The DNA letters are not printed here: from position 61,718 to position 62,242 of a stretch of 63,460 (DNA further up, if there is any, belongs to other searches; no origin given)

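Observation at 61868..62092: Double-glycine-leader, Gly/His/Ser-rich peptide: candidate new class II microcin or exported metal-binding peptide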

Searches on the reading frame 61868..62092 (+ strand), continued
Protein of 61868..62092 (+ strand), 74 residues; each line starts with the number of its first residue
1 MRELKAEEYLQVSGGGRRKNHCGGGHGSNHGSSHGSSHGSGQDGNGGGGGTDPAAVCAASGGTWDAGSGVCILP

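Call 20: search_protein_families(library=ncbifam, proteins=[L009:15307-16578:+, L009:16575-17813:+, L015:6925-9054:+, L015:9306-11414:+, L009:13124-15286:+, L009:11866-13113:+], max_evalue=0.1)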
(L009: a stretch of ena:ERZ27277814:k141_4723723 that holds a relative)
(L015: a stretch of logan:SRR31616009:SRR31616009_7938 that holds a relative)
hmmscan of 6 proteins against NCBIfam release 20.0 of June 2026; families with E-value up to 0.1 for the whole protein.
L009:15307-16578:+ (423 aa): 0 families

L009:16575-17813:+ (412 aa): 6 families
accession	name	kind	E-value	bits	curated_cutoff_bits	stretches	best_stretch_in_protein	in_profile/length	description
TIGR04516.1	glycosyl_450act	subfamily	5.8e-14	52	440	1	245-386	259-399/418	activator-dependent family glycosyltransferase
TIGR01133.1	murG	equivalog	3.9e-12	45.8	250.25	1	253-383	201-343/353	undecaprenyldiphospho-muramoylpentapeptide beta-N-acetylglucosaminyltransferase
TIGR01426.2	MGT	subfamily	3.9e-11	42.6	260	1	296-385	285-375/393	macrolide family glycosyltransferase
TIGR00661.1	MJ1255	subfamily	1.2e-05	24.7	195.9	1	298-355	242-301/321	MJ1255/VC2487 family glycosyltransferase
TIGR03590.1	PseG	equivalog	0.0002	21.1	153.55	1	12-44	14-46/280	UDP-2,4-diacetamido-2,4,6-trideoxy-beta-L-altropyranose hydrolase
NF033129.1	macro_glyco_Mgt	subfamily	0.0054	15.8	700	1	297-401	287-389/393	macrolide-inactivating glycosyltransferase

L015:6925-9054:+ (709 aa): 14 families
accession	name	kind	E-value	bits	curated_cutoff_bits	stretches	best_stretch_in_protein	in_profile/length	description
NF041824.1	daptide_HExxH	equivalog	1.7e-41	142.7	300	1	42-373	27-344/379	daptide biosynthesis intramembrane metalloprotease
TIGR01730.1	RND_mfp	subfamily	6.2e-10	38.5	94.9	1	440-601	11-188/322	efflux RND transporter periplasmic adaptor subunit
NF007785.0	PRK10476.1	equivalog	2.3e-08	33.3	376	1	430-547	24-141/347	multidrug transporter subunit MdtN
TIGR00998.1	8a0101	subfamily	1e-07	31.2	390.8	1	427-534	15-122/334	EmrA/EmrK family multidrug efflux transporter periplasmic adaptor subunit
NF058609.1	RiPP_HExxH_LiaK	equivalog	4.9e-07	29.7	225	1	154-318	58-215/246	YydH/LiaK family epipeptide maturation metalloprotease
TIGR01843.1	type_I_hlyD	subfamily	1.4e-06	27.5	208.65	1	430-545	15-133/422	HlyD family type I secretion periplasmic adaptor subunit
TIGR03794.1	NHLM_micro_HlyD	equivalog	6.7e-06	25.3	156.2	1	428-547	28-152/421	NHLP bacteriocin system secretion protein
NF007850.1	PRK10559.1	equivalog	1.1e-05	24.7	400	1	436-627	22-226/303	p-hydroxybenzoic acid efflux pump subunit AaeA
TIGR01000.1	bacteriocin_acc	subfamily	2.3e-05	23.5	258.85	1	505-630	276-406/457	bacteriocin secretion accessory protein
TIGR02971.1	heterocyst_DevB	subfamily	4e-05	23.2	129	1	454-540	12-97/327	ABC exporter membrane fusion protein, DevB family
NF002939.0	PRK03598.1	equivalog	0.00034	19.9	393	1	462-553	51-137/332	secretion protein HlyD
NF045904.1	RND-peri-MexE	equivalog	0.0015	17.5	714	1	452-548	60-155/390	multidrug efflux RND transporter periplasmic adaptor subunit MexE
NF011715.0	PRK15136.1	equivalog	0.055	12.1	563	0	421-519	28-125/390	multidrug efflux MFS transporter periplasmic adaptor subunit EmrA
TIGR00054.1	TIGR00054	equivalog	0.067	12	147.55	0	202-223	18-39/421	RIP metalloprotease RseP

L015:9306-11414:+ (703 aa): 0 families

L009:13124-15286:+ (720 aa): 192 families (the best 25 are shown)
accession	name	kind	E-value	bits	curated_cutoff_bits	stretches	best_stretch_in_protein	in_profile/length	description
TIGR03796.1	NHLM_micro_ABC1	equivalog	6.1e-130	434.6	853.3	1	16-697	3-687/710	NHLP family bacteriocin export ABC transporter peptidase/permease/ATPase subunit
TIGR01846.1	type_I_sec_HlyB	subfamily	4.8e-122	408.5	725.55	1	27-710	1-680/694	type I secretion system permease/ATPase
TIGR03797.1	NHLM_micro_ABC2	equivalog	3.7e-104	349.6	709.4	1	57-710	29-673/686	NHLP bacteriocin export ABC transporter permease/ATPase subunit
TIGR03375.1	type_I_sec_LssB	subfamily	1.2e-100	337.8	693.1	1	28-699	4-679/696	type I secretion system permease/ATPase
TIGR01193.1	bacteriocin_ABC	subfamily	7.5e-80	269.3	523.85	1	20-706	1-693/708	peptide cleavage/export ABC transporter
TIGR02203.1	MsbA_lipidA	equivalog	2.9e-67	227.5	602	1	186-699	33-546/572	lipid A export permease/ATP-binding protein MsbA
TIGR01842.1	type_I_sec_PrtD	subfamily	1.4e-66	225.2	510.15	1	168-699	6-531/544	type I secretion system permease/ATPase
TIGR02204.1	MsbA_rel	hypoth_equivalog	1.2e-63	215.7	780.4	1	167-699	19-552/576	ABC transporter, permease/ATP-binding protein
TIGR00958.1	3a01208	subfamily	2e-63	214.8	874.6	1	151-701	145-693/711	antigen peptide transporter 2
NF052233.1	CphA_assoc_ABC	equivalog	2.6e-63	214.5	880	1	183-699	199-720/766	cyanophycin metabolism-associated ABC transporter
TIGR02857.1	CydD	equivalog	3.4e-59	201.2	435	2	477-693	311-528/529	thiol reductant ABC exporter subunit CydD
NF045998.1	cleave_ABC_plasm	equivalog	7.7e-59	199.6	500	1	20-664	2-641/673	Mbov_0121 family peptidase domain-containing ABC transporter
NF045513.1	HepA_fam_ABC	equivalog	3.6e-57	194.1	725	1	195-698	79-585/610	heterocyst formation ABC transporter subunit HepA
NF010178.0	PRK13657.1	equivalog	1.7e-53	181.9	733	1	176-714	27-562/588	glucan ABC transporter ATP-binding protein/ permease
TIGR02868.1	CydC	equivalog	5.6e-52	177.1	329.05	1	173-680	19-528/530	thiol reductant ABC exporter subunit CydC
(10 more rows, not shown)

L009:11866-13113:+ (415 aa): 11 families
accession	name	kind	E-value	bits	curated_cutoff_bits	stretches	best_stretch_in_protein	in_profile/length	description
TIGR01843.1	type_I_hlyD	subfamily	3.8e-43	148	208.65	2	129-410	134-413/422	HlyD family type I secretion periplasmic adaptor subunit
TIGR03794.1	NHLM_micro_HlyD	equivalog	5.1e-18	65.2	156.2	1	28-343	18-339/421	NHLP bacteriocin system secretion protein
TIGR00998.1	8a0101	subfamily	4.3e-14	52.2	390.8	1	33-343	9-284/334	EmrA/EmrK family multidrug efflux transporter periplasmic adaptor subunit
TIGR01730.1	RND_mfp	subfamily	1.2e-11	44.2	94.9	2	193-341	77-211/322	efflux RND transporter periplasmic adaptor subunit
NF007785.0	PRK10476.1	equivalog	4.5e-09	35.6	376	1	36-315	16-262/347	multidrug transporter subunit MdtN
NF009907.0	PRK13370.1-1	equivalog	0.0018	17.4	549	1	136-210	186-254/314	3-carboxyethylcatechol 2,3-dioxygenase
TIGR00999.1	8a0102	subfamily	0.0044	16.2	319.3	1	231-318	62-149/271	CzcB/NccB family metal efflux transporter periplasmic adaptor subunit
TIGR00708.1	cobA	equivalog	0.016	15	167.75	1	104-214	54-166/177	cob(I)yrinic acid a,c-diamide adenosyltransferase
NF003683.0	PRK05305.2-3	equivalog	0.048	13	244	0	30-72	28-70/204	phosphatidylserine decarboxylase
TIGR01347.1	sucB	equivalog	0.051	12.8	378.65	0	68-157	43-131/404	dihydrolipoyllysine-residue succinyltransferase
NF033921.0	por_somb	subfamily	0.073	11.7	100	1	161-283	117-224/485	iron uptake porin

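Call 22: search_solved_structures(query=L015:4238-6403:+, show_alignments=2, max_evalue=1e-20)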
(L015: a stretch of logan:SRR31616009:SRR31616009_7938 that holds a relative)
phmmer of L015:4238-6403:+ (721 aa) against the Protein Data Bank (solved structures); distinct sequences matched with E-value up to 1e-20: 279 (the best 60 are shown).
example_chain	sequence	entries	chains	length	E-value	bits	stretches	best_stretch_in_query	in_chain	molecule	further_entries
7sgr_J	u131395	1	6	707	2.6e-84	287.1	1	26-700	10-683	Alpha-hemolysin translocation ATP-binding protein HlyB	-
8dck_A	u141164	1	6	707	6.5e-84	285.8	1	26-700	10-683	Alpha-hemolysin translocation ATP-binding protein HlyB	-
9oe1_A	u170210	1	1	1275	2.7e-82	280.4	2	406-690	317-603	ATP-binding cassette, sub-family B (MDR/TAP), member 4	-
9ody_A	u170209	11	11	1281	2.7e-82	280.4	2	406-690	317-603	ATP-binding cassette, sub-family B (MDR/TAP), member 4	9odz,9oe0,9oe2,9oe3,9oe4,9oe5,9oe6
8woi_A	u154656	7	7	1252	8.6e-82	278.8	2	456-700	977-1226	ABC transporter B family member 19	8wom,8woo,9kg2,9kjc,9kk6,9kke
8zpx_B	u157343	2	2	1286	3.3e-81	276.8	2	443-709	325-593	ABC transporter B family member 1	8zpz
9juj_A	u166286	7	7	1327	3.7e-81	276.7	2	443-709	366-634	ABC transporter B family member 1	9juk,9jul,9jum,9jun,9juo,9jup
8wp0_A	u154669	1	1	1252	5.6e-81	276.1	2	456-700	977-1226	ABC transporter B family member 19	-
8zq4_B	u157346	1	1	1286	2.2e-80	274.1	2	443-709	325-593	ABC transporter B family member 1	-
7niu_A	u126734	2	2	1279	7.9e-80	272.3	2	195-698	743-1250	Isoform 2 of Phosphatidylcholine translocator ABCB4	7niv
6s7p_A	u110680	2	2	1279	5e-79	269.6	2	195-698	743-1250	Phosphatidylcholine translocator ABCB4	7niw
6qex_A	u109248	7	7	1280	5.1e-79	269.6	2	202-698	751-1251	Multidrug resistance protein 1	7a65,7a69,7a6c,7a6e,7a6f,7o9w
8sa0_A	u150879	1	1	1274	5.1e-79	269.6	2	202-698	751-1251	ATP-dependent translocase ABCB1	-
8gmg_A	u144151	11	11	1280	5.2e-79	269.5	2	202-698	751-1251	ATP-dependent translocase ABCB1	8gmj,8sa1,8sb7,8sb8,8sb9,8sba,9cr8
8y6h_A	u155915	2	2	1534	1.1e-78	268.4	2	202-698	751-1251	ATP-dependent translocase ABCB1,mNeonGreen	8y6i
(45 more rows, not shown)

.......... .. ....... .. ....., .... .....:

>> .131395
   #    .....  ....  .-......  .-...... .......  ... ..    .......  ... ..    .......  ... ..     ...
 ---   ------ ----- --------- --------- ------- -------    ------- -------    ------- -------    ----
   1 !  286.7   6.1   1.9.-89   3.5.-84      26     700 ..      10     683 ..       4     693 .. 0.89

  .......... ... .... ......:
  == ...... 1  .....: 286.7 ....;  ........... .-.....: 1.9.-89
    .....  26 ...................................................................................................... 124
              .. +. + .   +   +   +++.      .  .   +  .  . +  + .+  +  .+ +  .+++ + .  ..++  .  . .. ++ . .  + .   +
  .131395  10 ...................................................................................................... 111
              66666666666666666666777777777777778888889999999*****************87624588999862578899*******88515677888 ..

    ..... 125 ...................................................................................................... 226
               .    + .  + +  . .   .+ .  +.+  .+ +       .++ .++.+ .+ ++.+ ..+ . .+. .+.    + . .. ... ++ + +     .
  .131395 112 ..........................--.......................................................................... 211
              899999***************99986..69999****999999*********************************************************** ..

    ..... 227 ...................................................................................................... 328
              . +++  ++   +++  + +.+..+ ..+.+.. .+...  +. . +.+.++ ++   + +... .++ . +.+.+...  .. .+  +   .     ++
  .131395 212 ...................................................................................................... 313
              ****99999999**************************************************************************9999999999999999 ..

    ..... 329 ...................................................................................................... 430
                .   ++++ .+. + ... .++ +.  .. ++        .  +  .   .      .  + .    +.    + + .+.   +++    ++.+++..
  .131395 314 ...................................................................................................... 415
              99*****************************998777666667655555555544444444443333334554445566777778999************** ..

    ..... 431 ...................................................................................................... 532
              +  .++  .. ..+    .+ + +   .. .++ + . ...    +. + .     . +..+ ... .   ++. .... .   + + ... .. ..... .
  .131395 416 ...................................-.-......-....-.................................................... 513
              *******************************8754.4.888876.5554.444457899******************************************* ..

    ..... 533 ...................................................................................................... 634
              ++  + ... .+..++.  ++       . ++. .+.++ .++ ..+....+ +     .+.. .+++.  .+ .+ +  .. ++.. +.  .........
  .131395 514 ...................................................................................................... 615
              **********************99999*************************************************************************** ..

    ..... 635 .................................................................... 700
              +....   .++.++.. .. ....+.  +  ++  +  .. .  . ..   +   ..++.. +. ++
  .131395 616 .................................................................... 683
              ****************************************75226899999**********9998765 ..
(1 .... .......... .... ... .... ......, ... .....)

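Call 23: search_protein_representatives(alignment_id=A1)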
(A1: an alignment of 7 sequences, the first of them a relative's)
Query: 7 sequences, 79 profile positions. Proteins with E-value up to 0.001 (for the whole library): 8; up to 1e-10: 5; up to 1e-30: 0. The best 8 are listed.
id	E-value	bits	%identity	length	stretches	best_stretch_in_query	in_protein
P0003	2.6e-25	104.9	-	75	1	1-79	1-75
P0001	1.0e-22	96.7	-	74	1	1-79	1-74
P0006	3.1e-21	91.9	-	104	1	1-59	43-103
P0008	7.8e-17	77.8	-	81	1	1-77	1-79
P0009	2.7e-11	60.1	-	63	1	1-59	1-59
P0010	1.2e-07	48.3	-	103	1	1-57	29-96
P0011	1.4e-05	41.8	-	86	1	1-60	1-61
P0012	6.1e-05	39.7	-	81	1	1-64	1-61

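Call 44: find_encoding_contigs(protein=P0008, flank=10000, max_places=3)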
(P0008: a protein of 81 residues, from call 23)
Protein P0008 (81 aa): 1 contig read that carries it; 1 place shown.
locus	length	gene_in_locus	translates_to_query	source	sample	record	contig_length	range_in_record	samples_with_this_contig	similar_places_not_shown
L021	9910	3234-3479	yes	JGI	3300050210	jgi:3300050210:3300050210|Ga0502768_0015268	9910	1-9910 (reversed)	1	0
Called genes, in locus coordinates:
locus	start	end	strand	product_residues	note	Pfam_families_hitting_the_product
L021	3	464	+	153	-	?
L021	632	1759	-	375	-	-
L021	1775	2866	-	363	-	-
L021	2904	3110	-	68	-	-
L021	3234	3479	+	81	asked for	-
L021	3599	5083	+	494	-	PF02321:OEP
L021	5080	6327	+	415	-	PF25919:BSH_CusB (faint), PF25973:BSH_CzcB (faint), PF26002:Beta-barrel_AprE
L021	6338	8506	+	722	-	PF03412:Peptidase_C39, PF00664:ABC_membrane, PF00005:ABC_tran, PF02463:SMC_N (faint), PF13555:AAA_29 (faint)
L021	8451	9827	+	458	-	-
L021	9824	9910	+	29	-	?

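Call 45: find_encoding_contigs(protein=P0004, flank=10000, max_places=3)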
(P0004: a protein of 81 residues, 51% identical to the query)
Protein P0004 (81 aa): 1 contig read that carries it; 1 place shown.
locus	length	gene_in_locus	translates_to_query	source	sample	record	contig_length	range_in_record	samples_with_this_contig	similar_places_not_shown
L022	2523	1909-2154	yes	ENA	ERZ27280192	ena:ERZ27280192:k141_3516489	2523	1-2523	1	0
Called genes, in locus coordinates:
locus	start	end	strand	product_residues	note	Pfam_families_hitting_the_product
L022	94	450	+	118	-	PF12643:MazG-like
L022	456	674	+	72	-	-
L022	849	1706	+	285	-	PF04378:RsmJ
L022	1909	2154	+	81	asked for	-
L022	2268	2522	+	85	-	?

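Call 48: search_protein_families(library=pfam, proteins=[L021:632-1759:-, L021:1775-2866:-, L021:2904-3110:-, L021:8451-9827:+, L019:20-262:+, L019:5972-6499:-, L022:456-674:+], max_evalue=1)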
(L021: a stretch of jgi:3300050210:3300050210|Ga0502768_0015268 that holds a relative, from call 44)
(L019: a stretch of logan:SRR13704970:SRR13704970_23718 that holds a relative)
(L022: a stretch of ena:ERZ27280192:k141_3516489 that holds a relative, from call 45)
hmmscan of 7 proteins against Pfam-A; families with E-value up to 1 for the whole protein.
L021:632-1759:- (375 aa): 1 family
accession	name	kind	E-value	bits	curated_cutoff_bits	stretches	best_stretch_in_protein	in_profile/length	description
PF13670.12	PepSY_2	-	0.22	12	24.3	1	15-50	3-37/83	Peptidase propeptide and YPEB domain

L021:1775-2866:- (363 aa): 2 families
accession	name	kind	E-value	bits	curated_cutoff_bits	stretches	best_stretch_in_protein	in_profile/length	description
PF05057.20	DUF676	-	0.0024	17.9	20.3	1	122-168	59-103/217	Putative serine esterase (DUF676)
PF12697.13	Abhydrolase_6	-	0.026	15.6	26.3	0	131-271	63-170/217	Alpha/beta hydrolase family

L021:2904-3110:- (68 aa): 0 families

L021:8451-9827:+ (458 aa): 3 families
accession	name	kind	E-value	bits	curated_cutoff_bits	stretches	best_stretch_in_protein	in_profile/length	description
PF06722.18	EryCIII-like_C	-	0.14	12.6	31.7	1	331-383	43-95/145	Erythromycin biosynthesis protein CIII-like, C-terminal domain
PF07085.17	DRTGG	-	0.17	12.1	25.2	0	138-173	38-75/105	DRTGG domain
PF13428.12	TPR_14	-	0.93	10.8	23.5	0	397-432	7-42/44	Tetratricopeptide repeat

L019:20-262:+ (80 aa): 1 family
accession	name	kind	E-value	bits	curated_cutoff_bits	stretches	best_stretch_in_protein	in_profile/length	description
PF13795.12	HupE_UreJ_2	-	2e-09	37.7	24.5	1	2-43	113-154/156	HupE / UreJ protein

L019:5972-6499:- (175 aa): 1 family
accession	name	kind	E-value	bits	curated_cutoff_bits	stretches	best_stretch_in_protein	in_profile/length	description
PF03711.20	OKR_DC_1_C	-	2.1e-47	161.2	24.2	1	33-154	3-128/132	Orn/Lys/Arg decarboxylase, C-terminal domain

L022:456-674:+ (72 aa): 1 family
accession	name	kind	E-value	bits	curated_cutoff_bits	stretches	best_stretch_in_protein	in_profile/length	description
PF19891.5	DUF6364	-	4.4e-05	24.3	27.3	1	2-52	3-49/70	Family of unknown function (DUF6364)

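Call 52: search_dna_similar(query=window:61868-62089:+, collection=plasmids, mode=protein, max_evalue=10, max_rows=15)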
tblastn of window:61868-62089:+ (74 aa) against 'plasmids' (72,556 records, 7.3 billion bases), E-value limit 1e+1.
No match.

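Call 58: predict_structure(alignment_id=A6)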
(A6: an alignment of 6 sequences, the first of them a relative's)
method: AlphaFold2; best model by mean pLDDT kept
length: 74 residues; sequences in the alignment: 6
mean_pLDDT: 62.5   pTM: 0.29
mean pLDDT of the five models: 62.5, 62.1, 62.0, 61.4, 58.9
residues with pLDDT >= 90: 4; 70-90: 22; 50-70: 19; < 50: 29
segments of 3 or more residues with pLDDT < 50: 20-24, 26-34, 36-41, 43-49
pLDDT, mean of each block of 10 residues (from residue 1): 64 53 46 46 48 83 89 85
secondary structure, 60 per line:
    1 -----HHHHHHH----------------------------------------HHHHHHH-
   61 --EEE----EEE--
elements in order: H6-12 H53-59 E63-65 E70-72
